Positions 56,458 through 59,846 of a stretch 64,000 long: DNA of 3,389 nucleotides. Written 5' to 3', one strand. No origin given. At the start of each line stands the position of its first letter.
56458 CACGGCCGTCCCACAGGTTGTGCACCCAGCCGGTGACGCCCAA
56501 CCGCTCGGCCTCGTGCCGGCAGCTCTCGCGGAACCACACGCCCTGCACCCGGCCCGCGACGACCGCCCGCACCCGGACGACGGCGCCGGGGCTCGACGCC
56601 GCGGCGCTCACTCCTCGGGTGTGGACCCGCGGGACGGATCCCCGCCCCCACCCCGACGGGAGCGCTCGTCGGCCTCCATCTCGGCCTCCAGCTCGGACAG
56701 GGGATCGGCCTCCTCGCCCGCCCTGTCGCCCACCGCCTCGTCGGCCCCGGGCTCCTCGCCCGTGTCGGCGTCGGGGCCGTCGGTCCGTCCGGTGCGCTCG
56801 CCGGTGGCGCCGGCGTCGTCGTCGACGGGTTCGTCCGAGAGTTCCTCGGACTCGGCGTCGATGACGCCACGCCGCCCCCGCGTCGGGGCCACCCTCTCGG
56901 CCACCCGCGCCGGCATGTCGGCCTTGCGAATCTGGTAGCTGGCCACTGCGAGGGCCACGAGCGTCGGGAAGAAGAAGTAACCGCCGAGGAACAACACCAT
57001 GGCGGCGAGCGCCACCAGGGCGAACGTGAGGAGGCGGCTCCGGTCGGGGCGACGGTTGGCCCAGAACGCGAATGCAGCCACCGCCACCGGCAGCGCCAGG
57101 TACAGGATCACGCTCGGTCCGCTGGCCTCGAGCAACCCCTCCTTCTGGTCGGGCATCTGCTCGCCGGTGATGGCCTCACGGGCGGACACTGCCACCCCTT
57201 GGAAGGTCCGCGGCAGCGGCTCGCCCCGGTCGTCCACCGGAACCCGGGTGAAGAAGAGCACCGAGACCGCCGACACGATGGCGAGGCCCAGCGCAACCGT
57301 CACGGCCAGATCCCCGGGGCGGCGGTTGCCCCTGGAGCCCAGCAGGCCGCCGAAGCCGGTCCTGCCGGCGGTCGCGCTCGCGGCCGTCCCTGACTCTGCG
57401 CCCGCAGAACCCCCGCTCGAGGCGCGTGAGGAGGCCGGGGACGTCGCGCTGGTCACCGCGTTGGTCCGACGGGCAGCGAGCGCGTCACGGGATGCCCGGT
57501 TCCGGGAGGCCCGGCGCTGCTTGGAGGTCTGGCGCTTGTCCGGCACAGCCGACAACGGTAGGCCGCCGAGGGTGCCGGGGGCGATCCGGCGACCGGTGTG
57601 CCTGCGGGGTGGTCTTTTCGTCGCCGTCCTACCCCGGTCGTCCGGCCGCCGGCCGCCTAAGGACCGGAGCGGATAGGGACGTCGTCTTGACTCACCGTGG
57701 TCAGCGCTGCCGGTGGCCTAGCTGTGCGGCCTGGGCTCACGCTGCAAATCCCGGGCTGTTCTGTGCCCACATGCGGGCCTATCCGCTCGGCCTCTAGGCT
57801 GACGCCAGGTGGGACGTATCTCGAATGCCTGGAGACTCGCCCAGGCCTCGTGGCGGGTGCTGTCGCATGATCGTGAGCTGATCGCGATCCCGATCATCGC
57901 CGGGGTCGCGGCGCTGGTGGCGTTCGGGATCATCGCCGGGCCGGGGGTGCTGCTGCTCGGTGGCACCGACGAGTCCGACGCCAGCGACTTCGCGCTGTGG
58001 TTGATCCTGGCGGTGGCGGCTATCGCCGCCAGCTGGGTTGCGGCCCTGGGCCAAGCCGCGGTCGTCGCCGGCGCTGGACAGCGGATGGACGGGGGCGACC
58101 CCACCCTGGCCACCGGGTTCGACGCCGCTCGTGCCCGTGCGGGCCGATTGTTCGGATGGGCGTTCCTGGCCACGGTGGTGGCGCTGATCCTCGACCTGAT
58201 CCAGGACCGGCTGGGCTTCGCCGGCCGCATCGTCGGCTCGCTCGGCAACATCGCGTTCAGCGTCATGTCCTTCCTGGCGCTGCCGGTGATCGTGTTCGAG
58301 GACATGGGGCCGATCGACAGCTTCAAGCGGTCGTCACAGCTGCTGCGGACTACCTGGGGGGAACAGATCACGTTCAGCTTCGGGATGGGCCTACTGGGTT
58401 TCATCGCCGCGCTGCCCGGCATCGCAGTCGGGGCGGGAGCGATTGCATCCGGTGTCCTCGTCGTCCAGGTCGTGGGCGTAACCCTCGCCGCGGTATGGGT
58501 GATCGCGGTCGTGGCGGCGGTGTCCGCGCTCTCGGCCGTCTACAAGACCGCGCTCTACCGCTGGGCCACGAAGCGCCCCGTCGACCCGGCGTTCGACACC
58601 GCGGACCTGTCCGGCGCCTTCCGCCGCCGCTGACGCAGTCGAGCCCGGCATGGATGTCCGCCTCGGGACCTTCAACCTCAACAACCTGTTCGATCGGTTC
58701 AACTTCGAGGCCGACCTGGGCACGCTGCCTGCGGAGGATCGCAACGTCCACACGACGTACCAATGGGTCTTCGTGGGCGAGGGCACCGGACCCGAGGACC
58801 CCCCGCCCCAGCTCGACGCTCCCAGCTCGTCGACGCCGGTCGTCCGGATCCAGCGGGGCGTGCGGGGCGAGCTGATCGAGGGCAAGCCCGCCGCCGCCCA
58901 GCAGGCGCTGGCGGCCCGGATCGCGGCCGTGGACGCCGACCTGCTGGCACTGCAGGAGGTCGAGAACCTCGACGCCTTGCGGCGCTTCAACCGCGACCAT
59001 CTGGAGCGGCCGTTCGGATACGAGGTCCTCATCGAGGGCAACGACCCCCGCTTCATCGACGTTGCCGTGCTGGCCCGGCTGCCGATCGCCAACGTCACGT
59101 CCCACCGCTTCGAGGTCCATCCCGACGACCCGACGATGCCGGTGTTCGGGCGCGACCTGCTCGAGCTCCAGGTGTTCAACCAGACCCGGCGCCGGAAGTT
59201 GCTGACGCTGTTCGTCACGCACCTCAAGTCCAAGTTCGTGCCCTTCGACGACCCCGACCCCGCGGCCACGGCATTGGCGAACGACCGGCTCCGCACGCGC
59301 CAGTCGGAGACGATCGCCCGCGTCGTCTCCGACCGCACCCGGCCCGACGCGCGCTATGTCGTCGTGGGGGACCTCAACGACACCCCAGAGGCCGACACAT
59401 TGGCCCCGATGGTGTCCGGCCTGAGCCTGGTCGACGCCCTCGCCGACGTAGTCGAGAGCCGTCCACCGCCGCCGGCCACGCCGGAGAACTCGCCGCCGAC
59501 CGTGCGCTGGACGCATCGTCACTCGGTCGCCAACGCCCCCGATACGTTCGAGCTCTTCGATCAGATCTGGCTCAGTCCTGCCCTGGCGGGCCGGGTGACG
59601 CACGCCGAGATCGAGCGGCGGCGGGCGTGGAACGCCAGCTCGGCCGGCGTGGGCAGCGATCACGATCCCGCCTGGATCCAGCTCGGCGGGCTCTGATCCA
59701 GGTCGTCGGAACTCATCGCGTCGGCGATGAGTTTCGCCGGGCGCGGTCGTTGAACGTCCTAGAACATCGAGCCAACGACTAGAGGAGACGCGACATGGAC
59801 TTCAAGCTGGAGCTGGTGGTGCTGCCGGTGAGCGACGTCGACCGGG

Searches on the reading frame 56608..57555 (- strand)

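Call 17: search_protein_families(library=pfam, proteins=[window:56608-57555:-], max_evalue=0.001)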
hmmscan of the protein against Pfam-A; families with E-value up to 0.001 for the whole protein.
window:56608-57555:- (315 aa): 1 family
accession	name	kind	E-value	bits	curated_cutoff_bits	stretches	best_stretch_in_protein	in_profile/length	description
PF09594.16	GT87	-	0.00043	20.5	25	1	84-189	137-235/237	Glycosyltransferase family 87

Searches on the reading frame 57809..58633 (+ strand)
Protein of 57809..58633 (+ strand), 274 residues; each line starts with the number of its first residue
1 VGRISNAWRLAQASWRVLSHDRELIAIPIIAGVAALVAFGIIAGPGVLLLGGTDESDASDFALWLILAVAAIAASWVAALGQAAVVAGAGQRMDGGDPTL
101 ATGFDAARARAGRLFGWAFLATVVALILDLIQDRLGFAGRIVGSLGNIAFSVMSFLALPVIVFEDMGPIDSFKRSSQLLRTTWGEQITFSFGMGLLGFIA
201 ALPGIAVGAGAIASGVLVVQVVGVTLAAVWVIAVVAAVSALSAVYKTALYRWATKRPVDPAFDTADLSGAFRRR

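Call 17: search_protein_families(library=pfam, proteins=[window:57809-58633:+], max_evalue=0.001)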
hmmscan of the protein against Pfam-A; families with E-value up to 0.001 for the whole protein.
window:57809-58633:+ (274 aa): 2 families
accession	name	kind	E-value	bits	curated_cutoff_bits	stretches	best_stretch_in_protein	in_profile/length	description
PF19656.5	DUF6159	-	4.6e-28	99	27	1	71-254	11-198/204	Family of unknown function (DUF6159)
PF24400.1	DUF7544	-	0.00054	19.7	27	1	137-245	157-271/302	Family of unknown function (DUF7544)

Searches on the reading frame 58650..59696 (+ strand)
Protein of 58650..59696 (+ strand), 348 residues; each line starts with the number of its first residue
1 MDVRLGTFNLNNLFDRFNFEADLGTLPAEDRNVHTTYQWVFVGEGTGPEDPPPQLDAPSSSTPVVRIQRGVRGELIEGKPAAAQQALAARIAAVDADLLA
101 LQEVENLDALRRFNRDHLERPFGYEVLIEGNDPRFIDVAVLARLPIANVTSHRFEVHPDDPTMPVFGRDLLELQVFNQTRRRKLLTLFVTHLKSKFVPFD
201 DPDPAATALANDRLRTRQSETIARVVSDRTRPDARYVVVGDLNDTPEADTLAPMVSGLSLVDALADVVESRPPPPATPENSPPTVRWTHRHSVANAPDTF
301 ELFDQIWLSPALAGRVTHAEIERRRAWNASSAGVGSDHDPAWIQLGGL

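Call 17: search_protein_families(library=pfam, proteins=[window:58650-59696:+], max_evalue=0.001)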
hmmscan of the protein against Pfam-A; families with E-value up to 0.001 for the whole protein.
window:58650-59696:+ (348 aa): 2 families
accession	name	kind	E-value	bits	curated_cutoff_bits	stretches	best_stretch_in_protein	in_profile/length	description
PF03372.29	Exo_endo_phos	-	6e-13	49.5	24.5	1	82-338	13-225/225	Endonuclease/Exonuclease/phosphatase family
PF19580.5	Exo_endo_phos_3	-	3.4e-06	26.8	27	1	96-252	57-204/311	Endonuclease/Exonuclease/phosphatase family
